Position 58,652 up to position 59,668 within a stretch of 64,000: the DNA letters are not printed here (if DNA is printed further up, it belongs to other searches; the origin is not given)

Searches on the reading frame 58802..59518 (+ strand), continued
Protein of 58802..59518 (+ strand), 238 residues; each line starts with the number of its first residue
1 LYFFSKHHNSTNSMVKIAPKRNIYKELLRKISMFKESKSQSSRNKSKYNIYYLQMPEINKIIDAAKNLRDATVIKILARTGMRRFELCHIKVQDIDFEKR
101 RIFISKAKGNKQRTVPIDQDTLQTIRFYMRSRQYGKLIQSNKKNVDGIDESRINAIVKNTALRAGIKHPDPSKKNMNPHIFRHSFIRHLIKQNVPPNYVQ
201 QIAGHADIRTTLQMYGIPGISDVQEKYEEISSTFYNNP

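Call 32: find_related_loci(query=A1, collection=genome_contigs, flank=10000)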
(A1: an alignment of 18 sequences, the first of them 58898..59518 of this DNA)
Query A1 (206 aa) in genome_contigs; peptide patterns used: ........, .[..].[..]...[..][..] (x = any residue, [..] = any of these).
128 stretches matched a pattern; 71 encode a relative of the query (tblastn E <= 1e-3); 71 distinct loci.
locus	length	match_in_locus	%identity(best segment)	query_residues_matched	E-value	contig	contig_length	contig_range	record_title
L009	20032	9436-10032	74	5-203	8e-103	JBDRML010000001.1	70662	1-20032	MAG: Candidatus Woesearchaeota archaeon isolate MEGAHIT-group-1.829 k141_4424198, whole genome shotgun sequence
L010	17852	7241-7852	74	3-205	2e-102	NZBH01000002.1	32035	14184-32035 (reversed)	MAG: archaeon isolate ARS1414 34653, whole genome shotgun sequence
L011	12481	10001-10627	71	2-205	2e-99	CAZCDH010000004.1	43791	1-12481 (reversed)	MAG TPA_asm: Candidatus Woesearchaeota archaeon isolate binchicken_co141_322 genome assembly, contig: NODE_3729_length_4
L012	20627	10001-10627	70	2-205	8e-99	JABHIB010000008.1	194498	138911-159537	MAG: archaeon isolate SI037_bin53 k141_1031403, whole genome shotgun sequence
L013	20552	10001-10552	76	21-204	6e-96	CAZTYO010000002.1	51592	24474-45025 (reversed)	MAG TPA_asm: Candidatus Woesearchaeota archaeon isolate SRP077602_co5_339 genome assembly, contig: NODE_3101_length_5159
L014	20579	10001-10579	67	11-203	2e-91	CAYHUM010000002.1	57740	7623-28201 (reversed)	MAG TPA_asm: Candidatus Woesearchaeota archaeon isolate ERP119705_co17_177 genome assembly, contig: NODE_454_length_5774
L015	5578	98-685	66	8-203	1e-90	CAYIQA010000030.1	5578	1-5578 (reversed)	MAG TPA_asm: Candidatus Woesearchaeota archaeon isolate ERP119705_co24_41 genome assembly, contig: NODE_25200_length_557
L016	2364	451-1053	64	3-203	4e-90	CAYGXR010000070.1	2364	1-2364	MAG TPA_asm: Candidatus Woesearchaeota archaeon isolate ERP119294_co2_383 genome assembly, contig: k141_4961305, whole g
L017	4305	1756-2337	61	10-203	1e-81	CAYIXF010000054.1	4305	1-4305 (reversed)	MAG TPA_asm: Candidatus Woesearchaeota archaeon isolate ERP119705_co6_1028 genome assembly, contig: NODE_37263_length_43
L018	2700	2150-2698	62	3-185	3e-78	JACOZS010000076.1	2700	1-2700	MAG: Candidatus Woesearchaeota archaeon isolate NC_groundwater_211_Ag_S-0.1um_35_14 S4_GD2017_2_S1_scaffold_48986, whole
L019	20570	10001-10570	58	14-203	6e-75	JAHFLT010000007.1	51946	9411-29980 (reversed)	MAG: Candidatus Woesearchaeota archaeon isolate nzgw44 NODE_362_length_51947_cov_4.441882, whole genome shotgun sequence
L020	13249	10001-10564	61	15-197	7e-75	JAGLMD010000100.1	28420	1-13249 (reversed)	MAG: Nanoarchaeota archaeon isolate RS_5_44 ROV157_5.bin.44.fa_100, whole genome shotgun sequence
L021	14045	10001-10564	62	15-197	6e-74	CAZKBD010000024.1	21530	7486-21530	MAG TPA_asm: uncultured Methanosarcinales archaeon isolate SRP062349_co5_67 genome assembly, contig: NODE_703_length_215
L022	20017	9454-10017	62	15-197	1e-73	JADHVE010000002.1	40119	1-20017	MAG: Candidatus Woesearchaeota archaeon isolate BS150m-G64 BS-150m-C764, whole genome shotgun sequence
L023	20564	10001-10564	61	15-197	2e-73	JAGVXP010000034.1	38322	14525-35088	Candidatus Woesearchaeota archaeon isolate RIFCSPHIGHO2_02_FULL_36_13 rifcsphigho2_02_scaffold_2625, whole genome shotgu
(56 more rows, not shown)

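Call 41: search_solved_structures(query=A1, max_evalue=0.00001, show_alignments=2)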
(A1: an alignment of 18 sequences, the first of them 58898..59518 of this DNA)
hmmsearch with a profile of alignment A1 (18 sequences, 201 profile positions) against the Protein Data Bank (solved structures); distinct sequences matched with E-value up to 0.00001: 13.
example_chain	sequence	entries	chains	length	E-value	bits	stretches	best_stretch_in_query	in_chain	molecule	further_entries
4a8e_A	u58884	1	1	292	2.1e-33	118.8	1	15-190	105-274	PROBABLE TYROSINE RECOMBINASE XERC-LIKE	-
5hxy_A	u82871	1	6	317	8.6e-26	93.9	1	13-191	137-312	Tyrosine recombinase XerA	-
2a3v_A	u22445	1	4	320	3.1e-17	66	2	15-86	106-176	site-specific recombinase IntI4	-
5dcf_A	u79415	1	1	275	2.5e-16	63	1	23-191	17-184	Tyrosine recombinase XerD,DNA translocase FtsK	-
1a0p_A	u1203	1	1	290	8.8e-16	61.2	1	23-186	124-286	SITE-SPECIFIC RECOMBINASE XERD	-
6emy_A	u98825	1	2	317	1.4e-12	50.8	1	36-186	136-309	Int protein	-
9i5v_14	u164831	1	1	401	1.9e-12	50.3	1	27-196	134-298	Ribosome-associated translation inhibitor RaiA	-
6en0_A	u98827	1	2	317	2.5e-12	50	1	36-186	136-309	Int protein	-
6emz_A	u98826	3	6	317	1.2e-11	47.8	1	36-186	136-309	Int protein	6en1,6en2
3nkh_A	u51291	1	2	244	7.9e-11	45.1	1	106-183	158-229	Integrase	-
5jjv_A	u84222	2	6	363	1.6e-09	40.8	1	17-177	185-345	Tyrosine recombinase XerH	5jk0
5c6k_A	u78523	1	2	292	5e-07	32.7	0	6-85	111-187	Integrase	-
5dor_A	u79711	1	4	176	1e-06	31.7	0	140-174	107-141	Integrase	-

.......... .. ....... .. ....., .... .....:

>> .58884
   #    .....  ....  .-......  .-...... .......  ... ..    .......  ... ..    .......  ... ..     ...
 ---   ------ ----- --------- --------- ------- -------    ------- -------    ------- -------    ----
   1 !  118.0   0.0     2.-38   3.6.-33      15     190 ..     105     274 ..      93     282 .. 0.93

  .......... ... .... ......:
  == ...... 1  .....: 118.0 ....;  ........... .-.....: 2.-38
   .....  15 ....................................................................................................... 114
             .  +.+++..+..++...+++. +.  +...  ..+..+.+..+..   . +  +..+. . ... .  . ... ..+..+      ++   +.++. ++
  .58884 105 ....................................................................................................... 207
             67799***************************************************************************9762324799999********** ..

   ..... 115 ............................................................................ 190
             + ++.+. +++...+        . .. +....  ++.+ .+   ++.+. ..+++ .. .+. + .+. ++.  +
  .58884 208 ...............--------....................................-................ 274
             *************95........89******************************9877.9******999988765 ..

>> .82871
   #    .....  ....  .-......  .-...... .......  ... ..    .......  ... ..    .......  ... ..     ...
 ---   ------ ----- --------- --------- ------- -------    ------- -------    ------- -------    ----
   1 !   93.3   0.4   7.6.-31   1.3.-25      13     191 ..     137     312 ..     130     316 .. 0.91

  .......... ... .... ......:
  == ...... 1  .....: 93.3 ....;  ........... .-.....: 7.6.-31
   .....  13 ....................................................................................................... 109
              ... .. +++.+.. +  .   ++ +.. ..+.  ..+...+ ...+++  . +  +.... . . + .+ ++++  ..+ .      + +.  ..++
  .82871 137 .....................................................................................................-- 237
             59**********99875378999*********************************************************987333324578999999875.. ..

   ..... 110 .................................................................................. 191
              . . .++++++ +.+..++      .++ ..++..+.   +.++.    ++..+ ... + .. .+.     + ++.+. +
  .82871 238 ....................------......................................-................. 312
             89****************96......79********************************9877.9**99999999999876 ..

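Call 45: predict_structure(alignment_id=A1)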
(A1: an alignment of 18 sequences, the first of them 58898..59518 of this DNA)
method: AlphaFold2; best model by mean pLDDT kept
length: 206 residues; sequences in the alignment: 18
mean_pLDDT: 88.0   pTM: 0.83
mean pLDDT of the five models: 88.0, 87.8, 86.3, 86.2, 85.6
residues with pLDDT >= 90: 129; 70-90: 59; 50-70: 4; < 50: 14
segments of 3 or more residues with pLDDT < 50: 1-13
pLDDT, mean of each block of 10 residues (from residue 1): 42 67 96 97 96 94 96 87 96 95 91 90 97 95 94 92 90 86 84 87 68
secondary structure, 60 per line:
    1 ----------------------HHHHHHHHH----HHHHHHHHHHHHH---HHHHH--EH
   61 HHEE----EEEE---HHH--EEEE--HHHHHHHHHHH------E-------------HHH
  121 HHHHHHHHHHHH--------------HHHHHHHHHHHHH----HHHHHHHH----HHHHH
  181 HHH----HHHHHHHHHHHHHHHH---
elements in order: H23-31 H36-48 H52-56 E69-72 E81-84 H87-97 H118-132 H147-159 H164-171 H176-183 H188-203

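Call 50: fold_search(model_id=the predicted structure, library=pdb)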
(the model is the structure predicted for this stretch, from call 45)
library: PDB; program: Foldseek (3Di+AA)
matches with E <= 10: 135; with E <= 0.001: 80
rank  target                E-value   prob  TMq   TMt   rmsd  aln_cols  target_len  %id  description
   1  5hxy_A                8.4e-13  1.00  0.75  0.56   3.0       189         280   28  Crystal structure of XerA recombinase (released 2017-02-01)
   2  5hxy_C                3.7e-12  1.00  0.73  0.56   4.2       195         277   27  Crystal structure of XerA recombinase (released 2017-02-01)
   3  5hxy_B                5.5e-12  1.00  0.73  0.56   3.0       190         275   28  Crystal structure of XerA recombinase (released 2017-02-01)
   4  5hxy_D                8.1e-12  1.00  0.72  0.55   3.0       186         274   28  Crystal structure of XerA recombinase (released 2017-02-01)
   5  5hxy_F                1.8e-11  1.00  0.72  0.56   2.8       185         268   28  Crystal structure of XerA recombinase (released 2017-02-01)
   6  4a8e                  5.1e-10  1.00  0.66  0.51   4.1       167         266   30  The structure of a dimeric Xer recombinase from archaea (released 2012-12-05)
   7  2a3v_B                1.5e-09  1.00  0.65  0.43   4.7       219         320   23  Structural basis for broad DNA-specificity in integron recombination (released 2006-05-02)
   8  6en2_A                4.0e-09  1.00  0.63  0.43   6.1       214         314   20  Structure of the Tn1549 transposon Integrase (aa 82-397, R225K) in complex with a circular intermediate DNA (CI6b-DNA) (released 2018-04-04)
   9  6en0_B                9.1e-09  1.00  0.63  0.44   6.2       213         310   21  Structure of the Tn1549 transposon Integrase (aa 82-397) in complex with circular intermediate DNA (CI5-DNA) (released 2018-04-04)
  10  3nkh_A                9.1e-09  1.00  0.62  0.58   6.0       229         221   22  Crystal Structure of Integrase from MRSA strain Staphylococcus aureus (released 2010-08-18)
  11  2a3v_A                1.1e-08  1.00  0.67  0.45   5.0       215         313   25  Structural basis for broad DNA-specificity in integron recombination (released 2006-05-02)
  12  2a3v_C                1.3e-08  1.00  0.67  0.44   4.9       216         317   24  Structural basis for broad DNA-specificity in integron recombination (released 2006-05-02)
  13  6emy_B                1.9e-08  1.00  0.64  0.43   6.1       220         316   20  Structure of the Tn1549 transposon Integrase (aa 82-397, Y379F) in complex with transposon right end DNA (released 2018-04-04)
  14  6emz_A                2.0e-08  1.00  0.60  0.41   6.8       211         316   20  Structure of the Tn1549 transposon Integrase (aa 82-397, R225K) in complex with circular intermediate DNA (CI5-DNA) (released 2018-04-04)
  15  6emy_A                2.1e-08  1.00  0.64  0.44   6.6       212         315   19  Structure of the Tn1549 transposon Integrase (aa 82-397, Y379F) in complex with transposon right end DNA (released 2018-04-04)
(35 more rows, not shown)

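Call 68: find_related_loci(query=A1, collection=viral_contigs, flank=6000)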
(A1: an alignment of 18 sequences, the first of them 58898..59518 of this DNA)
Query A1 (206 aa) in viral_contigs; peptide patterns used: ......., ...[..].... (x = any residue, [..] = any of these).
28 stretches matched a pattern, but none encodes a relative of the query by tblastn (E <= 1e-3).
